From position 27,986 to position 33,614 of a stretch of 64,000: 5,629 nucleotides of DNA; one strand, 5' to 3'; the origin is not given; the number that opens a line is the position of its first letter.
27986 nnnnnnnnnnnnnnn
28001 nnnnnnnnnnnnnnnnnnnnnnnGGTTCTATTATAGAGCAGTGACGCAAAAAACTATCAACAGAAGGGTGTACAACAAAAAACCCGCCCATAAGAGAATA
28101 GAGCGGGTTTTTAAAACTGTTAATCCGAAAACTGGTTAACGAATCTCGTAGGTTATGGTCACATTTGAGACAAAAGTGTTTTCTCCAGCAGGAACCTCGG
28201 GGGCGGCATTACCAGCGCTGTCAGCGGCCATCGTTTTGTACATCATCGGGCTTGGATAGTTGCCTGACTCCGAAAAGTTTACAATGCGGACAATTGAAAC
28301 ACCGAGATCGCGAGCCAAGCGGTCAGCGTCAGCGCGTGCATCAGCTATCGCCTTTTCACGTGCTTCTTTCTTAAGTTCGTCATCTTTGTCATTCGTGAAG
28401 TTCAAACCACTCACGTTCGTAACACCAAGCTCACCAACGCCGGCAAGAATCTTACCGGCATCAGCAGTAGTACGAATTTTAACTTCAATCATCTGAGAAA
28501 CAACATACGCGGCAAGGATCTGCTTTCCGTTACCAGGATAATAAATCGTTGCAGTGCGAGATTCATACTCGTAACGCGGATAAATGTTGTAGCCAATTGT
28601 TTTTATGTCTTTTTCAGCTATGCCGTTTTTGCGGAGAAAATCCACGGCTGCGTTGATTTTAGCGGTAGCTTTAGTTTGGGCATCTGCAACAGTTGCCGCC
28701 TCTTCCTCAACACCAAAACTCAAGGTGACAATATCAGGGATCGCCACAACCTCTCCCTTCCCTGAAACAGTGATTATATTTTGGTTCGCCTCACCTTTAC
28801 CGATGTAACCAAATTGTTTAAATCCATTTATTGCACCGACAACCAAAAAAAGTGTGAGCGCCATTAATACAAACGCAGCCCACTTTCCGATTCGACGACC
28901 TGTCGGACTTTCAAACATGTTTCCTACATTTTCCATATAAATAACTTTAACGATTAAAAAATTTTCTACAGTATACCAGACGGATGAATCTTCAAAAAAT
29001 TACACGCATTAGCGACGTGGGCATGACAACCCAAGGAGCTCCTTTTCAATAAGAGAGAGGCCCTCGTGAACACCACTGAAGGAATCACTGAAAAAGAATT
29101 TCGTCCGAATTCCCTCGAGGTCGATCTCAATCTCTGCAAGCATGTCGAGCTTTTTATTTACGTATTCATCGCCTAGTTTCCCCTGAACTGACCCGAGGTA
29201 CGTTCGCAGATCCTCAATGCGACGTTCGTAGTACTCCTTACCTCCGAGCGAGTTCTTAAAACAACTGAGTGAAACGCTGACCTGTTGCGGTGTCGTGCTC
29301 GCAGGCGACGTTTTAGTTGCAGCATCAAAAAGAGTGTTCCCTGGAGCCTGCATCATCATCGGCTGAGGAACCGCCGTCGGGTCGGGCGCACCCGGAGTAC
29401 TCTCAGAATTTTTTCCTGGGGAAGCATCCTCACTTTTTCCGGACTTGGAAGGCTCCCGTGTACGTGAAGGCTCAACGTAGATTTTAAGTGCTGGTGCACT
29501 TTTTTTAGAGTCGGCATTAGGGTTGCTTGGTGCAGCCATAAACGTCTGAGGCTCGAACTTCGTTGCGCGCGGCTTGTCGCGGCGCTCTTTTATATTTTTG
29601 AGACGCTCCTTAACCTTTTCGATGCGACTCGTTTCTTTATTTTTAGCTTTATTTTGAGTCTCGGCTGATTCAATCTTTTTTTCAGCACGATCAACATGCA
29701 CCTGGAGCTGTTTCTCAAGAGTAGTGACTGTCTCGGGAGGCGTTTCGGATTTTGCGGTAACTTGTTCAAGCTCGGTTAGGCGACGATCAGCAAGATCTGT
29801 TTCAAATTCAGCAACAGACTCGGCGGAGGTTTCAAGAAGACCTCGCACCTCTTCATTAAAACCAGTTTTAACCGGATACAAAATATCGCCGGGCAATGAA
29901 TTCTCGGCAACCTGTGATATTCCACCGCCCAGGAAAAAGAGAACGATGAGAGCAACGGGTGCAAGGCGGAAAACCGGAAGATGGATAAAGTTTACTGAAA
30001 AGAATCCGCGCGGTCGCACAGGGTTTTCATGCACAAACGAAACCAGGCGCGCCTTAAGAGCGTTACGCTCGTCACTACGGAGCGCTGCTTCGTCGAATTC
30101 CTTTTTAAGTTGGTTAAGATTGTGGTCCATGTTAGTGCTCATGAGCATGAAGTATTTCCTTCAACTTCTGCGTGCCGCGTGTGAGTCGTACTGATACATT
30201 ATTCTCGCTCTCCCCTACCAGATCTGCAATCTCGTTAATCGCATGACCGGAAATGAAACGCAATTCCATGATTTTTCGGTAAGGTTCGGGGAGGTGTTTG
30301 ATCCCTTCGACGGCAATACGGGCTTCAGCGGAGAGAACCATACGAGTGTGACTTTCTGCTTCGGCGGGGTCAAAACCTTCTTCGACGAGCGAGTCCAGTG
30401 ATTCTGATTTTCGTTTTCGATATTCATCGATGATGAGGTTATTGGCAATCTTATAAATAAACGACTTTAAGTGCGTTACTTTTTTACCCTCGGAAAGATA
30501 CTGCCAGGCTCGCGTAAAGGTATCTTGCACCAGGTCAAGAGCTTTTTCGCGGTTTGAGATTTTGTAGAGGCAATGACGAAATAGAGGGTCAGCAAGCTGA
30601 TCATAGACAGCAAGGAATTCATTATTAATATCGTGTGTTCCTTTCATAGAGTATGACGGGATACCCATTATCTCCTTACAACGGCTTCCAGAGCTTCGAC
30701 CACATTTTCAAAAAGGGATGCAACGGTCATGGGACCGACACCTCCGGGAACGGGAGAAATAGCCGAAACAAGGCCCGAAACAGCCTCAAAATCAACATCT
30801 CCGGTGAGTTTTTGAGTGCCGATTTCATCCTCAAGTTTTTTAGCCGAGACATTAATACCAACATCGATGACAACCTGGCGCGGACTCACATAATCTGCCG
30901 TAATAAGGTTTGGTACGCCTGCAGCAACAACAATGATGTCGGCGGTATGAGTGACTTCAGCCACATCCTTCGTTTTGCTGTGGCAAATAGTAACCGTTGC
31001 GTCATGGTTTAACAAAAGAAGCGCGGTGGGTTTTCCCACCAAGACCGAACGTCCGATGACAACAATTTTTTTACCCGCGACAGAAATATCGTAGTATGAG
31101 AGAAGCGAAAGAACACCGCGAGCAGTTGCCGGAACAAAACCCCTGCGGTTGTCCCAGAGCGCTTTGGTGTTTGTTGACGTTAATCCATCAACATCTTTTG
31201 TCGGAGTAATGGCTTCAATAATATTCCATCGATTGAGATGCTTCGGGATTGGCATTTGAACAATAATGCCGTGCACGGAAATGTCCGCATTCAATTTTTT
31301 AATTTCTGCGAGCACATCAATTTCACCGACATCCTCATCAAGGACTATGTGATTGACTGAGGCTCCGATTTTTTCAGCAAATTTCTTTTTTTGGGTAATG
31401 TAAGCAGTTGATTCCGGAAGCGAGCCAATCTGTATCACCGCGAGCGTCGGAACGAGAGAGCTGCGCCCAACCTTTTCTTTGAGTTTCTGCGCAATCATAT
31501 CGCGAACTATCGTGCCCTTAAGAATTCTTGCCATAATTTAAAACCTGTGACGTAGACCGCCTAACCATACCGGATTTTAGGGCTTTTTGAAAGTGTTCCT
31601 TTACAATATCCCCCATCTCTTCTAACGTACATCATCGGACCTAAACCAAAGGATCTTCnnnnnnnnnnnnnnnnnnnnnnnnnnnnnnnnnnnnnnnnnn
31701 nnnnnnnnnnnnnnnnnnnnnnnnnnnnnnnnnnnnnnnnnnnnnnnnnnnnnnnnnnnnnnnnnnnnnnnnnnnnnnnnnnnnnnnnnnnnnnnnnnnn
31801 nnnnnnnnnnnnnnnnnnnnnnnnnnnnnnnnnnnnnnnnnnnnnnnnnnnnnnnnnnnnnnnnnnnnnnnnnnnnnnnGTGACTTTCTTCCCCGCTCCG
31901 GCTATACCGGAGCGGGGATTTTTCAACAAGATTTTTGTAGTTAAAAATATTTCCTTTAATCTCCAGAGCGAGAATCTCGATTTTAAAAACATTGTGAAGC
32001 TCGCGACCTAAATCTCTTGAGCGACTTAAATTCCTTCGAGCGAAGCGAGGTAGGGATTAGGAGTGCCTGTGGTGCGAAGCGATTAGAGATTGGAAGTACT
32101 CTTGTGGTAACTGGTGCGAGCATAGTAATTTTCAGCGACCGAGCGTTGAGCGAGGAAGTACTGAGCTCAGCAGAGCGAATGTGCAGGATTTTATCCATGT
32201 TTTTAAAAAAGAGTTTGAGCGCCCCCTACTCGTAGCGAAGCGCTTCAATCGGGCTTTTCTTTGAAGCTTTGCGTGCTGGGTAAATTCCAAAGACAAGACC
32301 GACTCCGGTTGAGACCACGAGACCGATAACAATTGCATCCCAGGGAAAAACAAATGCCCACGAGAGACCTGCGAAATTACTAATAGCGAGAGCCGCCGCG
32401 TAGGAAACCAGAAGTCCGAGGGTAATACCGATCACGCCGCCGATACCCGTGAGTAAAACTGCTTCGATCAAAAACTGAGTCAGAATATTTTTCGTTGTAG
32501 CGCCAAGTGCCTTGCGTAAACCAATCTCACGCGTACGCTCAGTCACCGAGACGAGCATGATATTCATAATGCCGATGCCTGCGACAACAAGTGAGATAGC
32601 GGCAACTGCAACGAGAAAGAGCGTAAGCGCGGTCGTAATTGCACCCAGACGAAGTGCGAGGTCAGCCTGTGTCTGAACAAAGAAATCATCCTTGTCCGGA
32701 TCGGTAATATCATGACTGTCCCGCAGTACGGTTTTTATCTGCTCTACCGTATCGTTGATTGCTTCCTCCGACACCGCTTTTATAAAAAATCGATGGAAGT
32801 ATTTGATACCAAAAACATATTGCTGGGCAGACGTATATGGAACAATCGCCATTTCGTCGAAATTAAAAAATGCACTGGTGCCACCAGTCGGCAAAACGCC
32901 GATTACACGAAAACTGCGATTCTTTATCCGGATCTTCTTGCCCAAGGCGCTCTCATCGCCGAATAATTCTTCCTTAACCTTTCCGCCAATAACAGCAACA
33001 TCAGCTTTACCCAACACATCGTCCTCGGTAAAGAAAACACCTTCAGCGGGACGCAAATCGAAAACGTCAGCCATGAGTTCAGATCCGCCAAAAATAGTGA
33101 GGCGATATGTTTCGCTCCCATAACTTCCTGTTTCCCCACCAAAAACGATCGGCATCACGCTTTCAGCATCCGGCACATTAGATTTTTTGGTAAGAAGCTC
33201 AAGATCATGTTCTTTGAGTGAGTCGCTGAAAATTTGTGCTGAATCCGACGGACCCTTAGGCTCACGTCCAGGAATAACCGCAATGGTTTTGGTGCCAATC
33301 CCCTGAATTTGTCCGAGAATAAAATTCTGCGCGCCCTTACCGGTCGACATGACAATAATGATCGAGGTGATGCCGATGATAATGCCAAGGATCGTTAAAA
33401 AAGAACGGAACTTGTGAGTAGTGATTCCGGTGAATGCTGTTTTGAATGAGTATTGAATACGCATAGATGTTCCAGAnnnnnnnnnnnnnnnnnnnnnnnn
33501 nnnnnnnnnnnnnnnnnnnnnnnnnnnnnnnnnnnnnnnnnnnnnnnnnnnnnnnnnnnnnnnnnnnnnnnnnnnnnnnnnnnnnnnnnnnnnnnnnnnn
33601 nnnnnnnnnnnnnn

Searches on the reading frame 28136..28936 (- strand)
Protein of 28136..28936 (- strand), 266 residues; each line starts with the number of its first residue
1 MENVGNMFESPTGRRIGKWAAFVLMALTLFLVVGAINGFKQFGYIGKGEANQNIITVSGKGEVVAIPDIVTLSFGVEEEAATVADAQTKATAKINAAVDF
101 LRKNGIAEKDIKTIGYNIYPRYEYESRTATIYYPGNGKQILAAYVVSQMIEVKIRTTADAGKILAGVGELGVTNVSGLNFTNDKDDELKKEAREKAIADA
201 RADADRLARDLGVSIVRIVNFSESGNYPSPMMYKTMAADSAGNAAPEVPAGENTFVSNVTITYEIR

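Call 101: search_protein_families(library=pfam, max_evalue=0.00001, proteins=[window:28136-28936:-])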
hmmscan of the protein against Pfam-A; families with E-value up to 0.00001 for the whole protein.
window:28136-28936:- (266 aa): 1 family
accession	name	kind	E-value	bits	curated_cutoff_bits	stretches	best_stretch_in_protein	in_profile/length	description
PF04402.19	SIMPL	-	2.2e-51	175.5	25.2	1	55-263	1-205/205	Protein of unknown function (DUF541)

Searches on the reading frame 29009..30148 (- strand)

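Call 101: search_protein_families(library=pfam, max_evalue=0.00001, proteins=[window:29009-30148:-])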
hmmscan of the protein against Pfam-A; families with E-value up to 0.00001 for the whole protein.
window:29009-30148:- (379 aa): 1 family
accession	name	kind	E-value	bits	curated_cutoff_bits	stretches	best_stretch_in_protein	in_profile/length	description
PF18915.5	DUF5667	-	1.1e-10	42.2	27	1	84-184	2-97/99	Domain of unknown function (DUF5667)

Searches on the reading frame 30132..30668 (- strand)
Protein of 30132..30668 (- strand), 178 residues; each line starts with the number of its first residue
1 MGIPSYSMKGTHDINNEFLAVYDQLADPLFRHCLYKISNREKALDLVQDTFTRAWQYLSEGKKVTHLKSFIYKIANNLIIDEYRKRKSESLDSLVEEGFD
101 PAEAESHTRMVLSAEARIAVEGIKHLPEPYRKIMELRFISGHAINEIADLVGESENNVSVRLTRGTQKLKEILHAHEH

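Call 101: search_protein_families(library=pfam, max_evalue=0.00001, proteins=[window:30132-30668:-])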
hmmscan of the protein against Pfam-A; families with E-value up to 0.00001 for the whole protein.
window:30132-30668:- (178 aa): 3 families
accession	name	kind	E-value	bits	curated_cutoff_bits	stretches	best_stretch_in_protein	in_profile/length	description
PF04542.20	Sigma70_r2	-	3.5e-11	43.2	24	1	22-87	2-69/71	Sigma-70 region 2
PF08281.18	Sigma70_r4_2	-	2.7e-09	36.9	25.7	1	123-169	8-54/54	Sigma-70, region 4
PF04545.22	Sigma70_r4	-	8.2e-07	28.9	24.1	1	123-171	2-50/50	Sigma-70, region 4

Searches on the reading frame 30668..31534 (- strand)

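Call 11: search_protein_families(library=pfam, proteins=[window:30668-31534:-])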
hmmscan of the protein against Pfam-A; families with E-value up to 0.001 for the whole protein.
window:30668-31534:- (288 aa): 2 families
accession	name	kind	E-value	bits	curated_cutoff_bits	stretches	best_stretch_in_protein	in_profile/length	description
PF02882.25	THF_DHG_CYH_C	-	9.1e-61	204.3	27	1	120-283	2-157/160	Tetrahydrofolate dehydrogenase/cyclohydrolase, NAD(P)-binding domain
PF00763.28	THF_DHG_CYH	-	3.1e-31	108.4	32.8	1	5-116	1-115/115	Tetrahydrofolate dehydrogenase/cyclohydrolase, catalytic domain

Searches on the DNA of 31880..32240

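Call 10: search_rna_families(source=window, start=31880, end=32240, threshold=evalue, max_evalue=10)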
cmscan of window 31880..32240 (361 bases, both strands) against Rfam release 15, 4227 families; matches with E-value up to 10: 2.
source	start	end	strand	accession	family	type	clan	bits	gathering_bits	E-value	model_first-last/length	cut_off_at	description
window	31880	31925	+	RF02399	NsiR1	Gene; sRNA;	-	21.6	39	0.043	14-60/60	5'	Nitrogen stress-induced RNA 1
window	31880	31925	+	RF02837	anti-hemB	Gene; sRNA;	-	14.9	49.5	0.52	43-81/81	5'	Burkholderia RNA 7 (anti-hemB)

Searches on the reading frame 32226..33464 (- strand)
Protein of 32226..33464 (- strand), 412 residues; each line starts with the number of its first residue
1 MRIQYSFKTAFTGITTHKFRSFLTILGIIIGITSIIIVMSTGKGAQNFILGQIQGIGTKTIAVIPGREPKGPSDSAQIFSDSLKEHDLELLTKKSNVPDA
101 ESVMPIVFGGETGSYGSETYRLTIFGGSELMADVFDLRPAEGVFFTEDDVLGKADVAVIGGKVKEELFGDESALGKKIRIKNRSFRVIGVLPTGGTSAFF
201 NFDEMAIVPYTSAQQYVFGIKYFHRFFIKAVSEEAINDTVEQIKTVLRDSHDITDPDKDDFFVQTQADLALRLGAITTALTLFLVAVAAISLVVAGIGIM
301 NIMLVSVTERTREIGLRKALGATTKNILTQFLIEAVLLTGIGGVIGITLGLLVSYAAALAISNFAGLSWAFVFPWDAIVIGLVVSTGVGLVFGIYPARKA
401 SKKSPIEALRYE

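Call 11: search_protein_families(library=pfam, proteins=[window:32226-33464:-])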
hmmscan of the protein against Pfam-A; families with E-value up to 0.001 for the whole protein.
window:32226-33464:- (412 aa): 2 families
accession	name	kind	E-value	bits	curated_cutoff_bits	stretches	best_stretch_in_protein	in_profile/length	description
PF12704.14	MacB_PCD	-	4.5e-43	148.4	27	1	21-245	1-206/207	MacB-like periplasmic core domain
PF02687.27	FtsX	-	1.8e-22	80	25.5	1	286-405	2-120/120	FtsX-like permease C-terminal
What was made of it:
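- Checked: Copy B lies between a MacB/FtsX permease (32226-33464, -) and folD (30668-31534, -) (Pfam, call 11).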

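Call 19: find_encoding_contigs(protein=window:32226-33464:-, flank=6000, max_places=10)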
Protein window:32226-33464:- (412 aa): no gene with exactly this product is on record in the collection.
